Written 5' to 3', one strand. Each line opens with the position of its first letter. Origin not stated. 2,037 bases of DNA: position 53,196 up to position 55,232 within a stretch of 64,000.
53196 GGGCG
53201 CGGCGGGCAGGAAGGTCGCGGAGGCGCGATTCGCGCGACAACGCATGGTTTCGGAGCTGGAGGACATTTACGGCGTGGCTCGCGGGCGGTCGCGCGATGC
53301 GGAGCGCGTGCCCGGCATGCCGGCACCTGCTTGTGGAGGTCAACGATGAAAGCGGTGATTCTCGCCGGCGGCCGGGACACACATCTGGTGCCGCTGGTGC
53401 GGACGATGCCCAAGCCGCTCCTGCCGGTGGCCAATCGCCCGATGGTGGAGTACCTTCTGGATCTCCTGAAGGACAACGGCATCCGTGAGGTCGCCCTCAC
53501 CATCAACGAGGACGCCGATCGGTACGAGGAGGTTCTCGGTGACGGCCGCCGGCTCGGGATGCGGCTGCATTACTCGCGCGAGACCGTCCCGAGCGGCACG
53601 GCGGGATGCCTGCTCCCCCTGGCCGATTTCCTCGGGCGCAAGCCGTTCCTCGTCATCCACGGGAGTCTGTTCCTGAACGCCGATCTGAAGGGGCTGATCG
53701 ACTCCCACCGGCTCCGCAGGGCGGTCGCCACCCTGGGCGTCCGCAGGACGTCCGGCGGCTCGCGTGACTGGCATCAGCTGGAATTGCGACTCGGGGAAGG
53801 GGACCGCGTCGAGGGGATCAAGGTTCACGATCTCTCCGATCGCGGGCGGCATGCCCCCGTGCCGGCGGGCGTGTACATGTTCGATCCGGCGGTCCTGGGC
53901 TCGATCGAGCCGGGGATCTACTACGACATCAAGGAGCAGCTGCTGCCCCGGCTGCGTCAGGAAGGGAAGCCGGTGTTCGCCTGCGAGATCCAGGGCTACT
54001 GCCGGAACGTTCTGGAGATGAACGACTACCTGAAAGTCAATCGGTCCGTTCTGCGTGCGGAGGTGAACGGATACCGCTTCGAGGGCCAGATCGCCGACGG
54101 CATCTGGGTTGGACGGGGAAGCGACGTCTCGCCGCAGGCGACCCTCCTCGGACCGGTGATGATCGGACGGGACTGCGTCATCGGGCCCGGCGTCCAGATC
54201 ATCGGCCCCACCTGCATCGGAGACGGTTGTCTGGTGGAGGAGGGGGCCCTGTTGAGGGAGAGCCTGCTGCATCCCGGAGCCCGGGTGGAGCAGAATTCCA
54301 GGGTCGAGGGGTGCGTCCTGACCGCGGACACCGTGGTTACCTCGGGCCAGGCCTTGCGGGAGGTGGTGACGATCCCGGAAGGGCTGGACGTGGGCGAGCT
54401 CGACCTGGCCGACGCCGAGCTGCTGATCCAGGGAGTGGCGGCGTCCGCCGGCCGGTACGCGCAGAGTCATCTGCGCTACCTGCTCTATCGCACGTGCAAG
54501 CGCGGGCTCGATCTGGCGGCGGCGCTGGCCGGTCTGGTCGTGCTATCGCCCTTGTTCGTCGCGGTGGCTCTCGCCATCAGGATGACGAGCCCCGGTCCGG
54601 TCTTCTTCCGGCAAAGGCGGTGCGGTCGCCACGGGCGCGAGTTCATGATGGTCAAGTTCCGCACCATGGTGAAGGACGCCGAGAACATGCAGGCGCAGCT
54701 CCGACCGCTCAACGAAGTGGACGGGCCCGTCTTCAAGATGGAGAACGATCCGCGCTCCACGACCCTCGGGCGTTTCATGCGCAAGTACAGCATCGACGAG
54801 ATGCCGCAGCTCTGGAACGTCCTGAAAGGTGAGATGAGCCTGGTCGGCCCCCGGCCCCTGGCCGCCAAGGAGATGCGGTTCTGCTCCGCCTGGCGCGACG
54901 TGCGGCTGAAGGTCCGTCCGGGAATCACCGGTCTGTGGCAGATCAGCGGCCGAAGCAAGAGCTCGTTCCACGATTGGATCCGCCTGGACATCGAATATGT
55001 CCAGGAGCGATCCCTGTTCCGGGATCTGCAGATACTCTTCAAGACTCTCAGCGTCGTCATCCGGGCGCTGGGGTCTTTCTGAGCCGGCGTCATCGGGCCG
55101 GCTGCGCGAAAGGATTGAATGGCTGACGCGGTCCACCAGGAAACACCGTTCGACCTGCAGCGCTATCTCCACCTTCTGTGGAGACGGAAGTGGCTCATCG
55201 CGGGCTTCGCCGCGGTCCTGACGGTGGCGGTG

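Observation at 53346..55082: Fusion of a sugar-1-phosphate nucleotidylyltransferase with a WbaP-type phosphoglycosyltransferase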

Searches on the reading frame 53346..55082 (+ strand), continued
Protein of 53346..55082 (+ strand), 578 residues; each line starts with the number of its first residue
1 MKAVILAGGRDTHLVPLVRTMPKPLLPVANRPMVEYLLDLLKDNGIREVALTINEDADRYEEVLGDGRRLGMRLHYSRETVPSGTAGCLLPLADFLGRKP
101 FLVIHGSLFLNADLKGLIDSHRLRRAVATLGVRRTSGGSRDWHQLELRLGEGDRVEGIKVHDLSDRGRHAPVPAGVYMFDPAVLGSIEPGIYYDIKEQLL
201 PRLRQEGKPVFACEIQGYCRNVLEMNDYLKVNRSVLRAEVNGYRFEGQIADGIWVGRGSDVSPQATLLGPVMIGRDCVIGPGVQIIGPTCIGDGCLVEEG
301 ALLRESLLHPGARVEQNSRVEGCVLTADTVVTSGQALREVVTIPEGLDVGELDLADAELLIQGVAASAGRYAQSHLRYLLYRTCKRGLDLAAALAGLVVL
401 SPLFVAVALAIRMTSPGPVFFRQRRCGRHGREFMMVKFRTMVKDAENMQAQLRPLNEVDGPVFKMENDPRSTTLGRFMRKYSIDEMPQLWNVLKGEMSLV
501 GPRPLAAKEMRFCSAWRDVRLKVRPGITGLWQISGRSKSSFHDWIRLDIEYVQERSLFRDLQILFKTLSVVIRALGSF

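Call 74: list_cluster_members(proteins=[window:53346-55079:+])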
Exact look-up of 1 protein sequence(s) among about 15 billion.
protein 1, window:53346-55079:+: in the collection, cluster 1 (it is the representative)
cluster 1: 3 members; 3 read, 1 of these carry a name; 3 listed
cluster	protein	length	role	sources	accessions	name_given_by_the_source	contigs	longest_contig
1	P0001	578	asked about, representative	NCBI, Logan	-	-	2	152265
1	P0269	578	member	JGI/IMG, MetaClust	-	\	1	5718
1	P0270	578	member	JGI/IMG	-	-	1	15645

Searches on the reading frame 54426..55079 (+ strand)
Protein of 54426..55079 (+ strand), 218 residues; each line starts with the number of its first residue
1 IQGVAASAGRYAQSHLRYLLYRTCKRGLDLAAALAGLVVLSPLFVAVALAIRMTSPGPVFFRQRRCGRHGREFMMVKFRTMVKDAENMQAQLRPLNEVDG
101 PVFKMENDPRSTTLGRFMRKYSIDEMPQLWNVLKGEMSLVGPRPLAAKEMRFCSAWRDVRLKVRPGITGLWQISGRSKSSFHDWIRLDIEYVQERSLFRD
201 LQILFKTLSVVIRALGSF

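Call 8: search_solved_structures(query=window:54426-55079:+, max_evalue=0.001, show_alignments=3)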
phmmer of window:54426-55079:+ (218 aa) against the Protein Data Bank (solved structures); distinct sequences matched with E-value up to 0.001: 7.
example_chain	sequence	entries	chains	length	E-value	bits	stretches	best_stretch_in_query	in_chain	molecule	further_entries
8t53_A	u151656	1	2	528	4e-44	153.7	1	15-217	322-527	Undecaprenyl-phosphate galactose phosphotransferase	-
30us_A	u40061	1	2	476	1.5e-43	151.8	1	15-217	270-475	UDP-Gal::undecaprenolphosphate Gal-1-P transferase WbaP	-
9s7s_A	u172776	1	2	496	1.7e-43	151.7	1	15-217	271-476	UDP-Gal::undecaprenolphosphate Gal-1-P transferase WbaP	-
30wc_A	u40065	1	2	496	1.7e-43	151.7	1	15-217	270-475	Undecaprenyl-phosphate galactose phosphotransferase WbaP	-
9s8l_A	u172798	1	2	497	1.7e-43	151.7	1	15-217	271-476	UDP-Gal::undecaprenolphosphate Gal-1-P transferase WbaP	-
8g1n_A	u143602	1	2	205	4.8e-29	104.4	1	21-216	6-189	N,N'-diacetylbacilliosaminyl-1-phosphate transferase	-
8e37_B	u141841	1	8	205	9.2e-29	103.5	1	21-216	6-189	N,N'-diacetylbacilliosaminyl-1-phosphate transferase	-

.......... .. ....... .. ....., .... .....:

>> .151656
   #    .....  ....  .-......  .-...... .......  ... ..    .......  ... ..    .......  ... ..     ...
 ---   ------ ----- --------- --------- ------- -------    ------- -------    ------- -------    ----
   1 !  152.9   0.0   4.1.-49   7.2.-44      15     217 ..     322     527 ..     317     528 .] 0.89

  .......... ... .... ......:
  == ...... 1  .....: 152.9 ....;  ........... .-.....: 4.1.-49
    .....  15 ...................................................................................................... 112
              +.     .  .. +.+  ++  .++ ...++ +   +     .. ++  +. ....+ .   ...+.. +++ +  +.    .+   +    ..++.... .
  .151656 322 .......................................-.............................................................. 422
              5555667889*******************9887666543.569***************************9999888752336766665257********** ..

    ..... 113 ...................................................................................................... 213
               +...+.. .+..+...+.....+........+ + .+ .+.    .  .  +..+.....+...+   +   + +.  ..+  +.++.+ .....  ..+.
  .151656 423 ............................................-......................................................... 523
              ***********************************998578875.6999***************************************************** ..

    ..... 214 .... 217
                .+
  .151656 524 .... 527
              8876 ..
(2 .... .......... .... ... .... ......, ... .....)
